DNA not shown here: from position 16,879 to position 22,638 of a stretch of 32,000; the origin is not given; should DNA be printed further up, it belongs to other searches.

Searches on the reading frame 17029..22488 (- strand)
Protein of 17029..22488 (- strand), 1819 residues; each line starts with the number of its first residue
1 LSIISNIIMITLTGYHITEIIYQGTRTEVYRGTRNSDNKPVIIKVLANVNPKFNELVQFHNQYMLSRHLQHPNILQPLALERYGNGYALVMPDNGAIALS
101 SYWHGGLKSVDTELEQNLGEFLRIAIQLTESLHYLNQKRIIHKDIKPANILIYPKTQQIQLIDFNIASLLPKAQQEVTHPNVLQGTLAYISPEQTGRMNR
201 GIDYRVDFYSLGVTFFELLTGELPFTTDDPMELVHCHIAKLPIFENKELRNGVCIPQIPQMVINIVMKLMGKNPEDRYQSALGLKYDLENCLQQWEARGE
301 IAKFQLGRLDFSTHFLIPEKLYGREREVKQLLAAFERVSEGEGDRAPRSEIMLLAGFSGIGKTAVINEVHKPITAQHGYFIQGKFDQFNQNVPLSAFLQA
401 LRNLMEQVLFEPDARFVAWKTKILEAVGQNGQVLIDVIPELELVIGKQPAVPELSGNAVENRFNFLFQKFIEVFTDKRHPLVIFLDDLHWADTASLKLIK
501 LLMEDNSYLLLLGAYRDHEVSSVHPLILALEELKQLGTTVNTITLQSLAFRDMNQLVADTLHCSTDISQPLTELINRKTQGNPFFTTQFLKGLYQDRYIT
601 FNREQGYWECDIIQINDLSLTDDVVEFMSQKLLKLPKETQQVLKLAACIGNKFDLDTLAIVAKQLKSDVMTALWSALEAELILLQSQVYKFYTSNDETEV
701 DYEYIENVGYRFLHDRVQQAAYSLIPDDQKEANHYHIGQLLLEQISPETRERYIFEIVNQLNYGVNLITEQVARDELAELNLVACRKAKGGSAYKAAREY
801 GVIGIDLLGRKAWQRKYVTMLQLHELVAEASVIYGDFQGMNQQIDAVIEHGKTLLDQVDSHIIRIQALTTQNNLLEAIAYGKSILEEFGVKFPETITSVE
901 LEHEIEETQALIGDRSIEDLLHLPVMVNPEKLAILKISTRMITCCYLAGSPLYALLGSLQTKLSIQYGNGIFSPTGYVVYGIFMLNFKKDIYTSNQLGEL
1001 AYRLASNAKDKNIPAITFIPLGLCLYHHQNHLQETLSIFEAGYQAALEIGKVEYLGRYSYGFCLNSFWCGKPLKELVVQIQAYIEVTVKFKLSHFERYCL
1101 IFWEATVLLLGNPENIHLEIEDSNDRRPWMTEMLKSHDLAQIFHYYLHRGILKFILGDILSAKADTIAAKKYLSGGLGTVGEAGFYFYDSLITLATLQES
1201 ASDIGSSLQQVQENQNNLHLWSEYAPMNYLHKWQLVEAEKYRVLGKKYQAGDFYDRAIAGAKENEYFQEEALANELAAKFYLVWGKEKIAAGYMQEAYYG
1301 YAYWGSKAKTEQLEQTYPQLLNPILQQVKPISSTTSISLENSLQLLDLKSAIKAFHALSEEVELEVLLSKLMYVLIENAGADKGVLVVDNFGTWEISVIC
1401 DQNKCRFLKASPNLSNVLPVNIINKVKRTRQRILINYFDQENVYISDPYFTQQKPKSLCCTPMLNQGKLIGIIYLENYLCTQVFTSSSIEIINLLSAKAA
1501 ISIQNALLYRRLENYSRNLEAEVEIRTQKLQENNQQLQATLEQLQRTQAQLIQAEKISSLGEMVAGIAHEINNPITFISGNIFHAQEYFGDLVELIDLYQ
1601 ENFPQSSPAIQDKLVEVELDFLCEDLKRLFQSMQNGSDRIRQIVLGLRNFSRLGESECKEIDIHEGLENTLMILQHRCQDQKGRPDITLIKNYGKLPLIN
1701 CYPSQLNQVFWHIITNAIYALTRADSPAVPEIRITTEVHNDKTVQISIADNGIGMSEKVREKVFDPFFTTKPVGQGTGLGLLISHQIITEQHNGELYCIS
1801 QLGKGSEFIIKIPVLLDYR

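Call 8: search_protein_families(library=pfam, proteins=[window:17029-22488:-], max_evalue=0.001)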
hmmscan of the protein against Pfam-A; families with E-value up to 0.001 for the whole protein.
window:17029-22488:- (1819 aa): 8 families
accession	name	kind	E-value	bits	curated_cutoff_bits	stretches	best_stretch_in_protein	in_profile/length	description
PF13191.12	AAA_16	-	1.6e-39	136.5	32.6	1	320-506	1-159/167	AAA ATPase domain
PF00069.31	Pkinase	-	2.2e-34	119.5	31.7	1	15-279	1-253/263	Protein kinase domain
PF02518.31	HATPase_c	-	7.2e-23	81.6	26.4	1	1703-1814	3-109/111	Histidine kinase-, DNA gyrase B-, and HSP90-like ATPase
PF07714.23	PK_Tyr_Ser-Thr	-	4.9e-22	78.9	23.1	1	17-236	3-216/258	Protein tyrosine and serine/threonine kinase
PF01590.32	GAF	-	1.6e-11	45.3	22.4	1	1363-1503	1-133/133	GAF domain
PF13185.12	GAF_2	-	7.6e-06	26.6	28.6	1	1403-1504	39-136/136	GAF domain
PF00512.31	HisKA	-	1.1e-05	25.8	26.9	1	1560-1585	2-27/66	His Kinase A (phospho-acceptor) domain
PF17667.7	Pkinase_fungal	-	0.00057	19.2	24.1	0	120-191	290-361/387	Fungal protein kinase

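Call 63: search_protein_families(library=padloc, proteins=[window:17029-22488:-], max_evalue=0.001)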
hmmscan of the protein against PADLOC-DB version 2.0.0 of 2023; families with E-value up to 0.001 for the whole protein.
window:17029-22488:- (1819 aa): 35 families (the best 25 are shown)
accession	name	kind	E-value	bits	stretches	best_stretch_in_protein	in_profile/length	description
PDLC04042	PD-T4-6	-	2.6e-44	150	1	13-295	9-276/292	-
PDLC04047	PD-T4-6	-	5.8e-42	141.9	1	12-300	9-281/327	-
PDLC04138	mad6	-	7.9e-41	138.7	1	13-294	51-316/659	mads_6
PDLC04057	PD-T4-6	-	8.7e-41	138.3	1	13-294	8-273/443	-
PDLC04060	PD-T4-6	-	1.3e-40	137.8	1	13-294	8-272/486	-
PDLC04053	PD-T4-6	-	9e-40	135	1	13-297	9-277/311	-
PDLC04061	PD-T4-6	-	6.6e-37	126.2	1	117-306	118-299/510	-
PDLC04054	PD-T4-6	-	2.9e-36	123.6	1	12-291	9-273/347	-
PDLC04052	PD-T4-6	-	1e-33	115.3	1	123-290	117-275/496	-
PDLC04048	PD-T4-6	-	2.9e-32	110.4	1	13-309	10-288/354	-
PDLC04040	PD-T4-6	-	1.2e-31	108.1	1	120-293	103-267/547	-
PDLC04041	PD-T4-6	-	1.6e-30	104.8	1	14-282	29-284/443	-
PDLC04043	PD-T4-6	-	5e-29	99.6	1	15-294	17-280/452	-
PDLC03920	MkoA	-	1.2e-28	98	1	22-299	16-285/1112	-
PDLC04055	PD-T4-6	-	1.1e-27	95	1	13-300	70-344/496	-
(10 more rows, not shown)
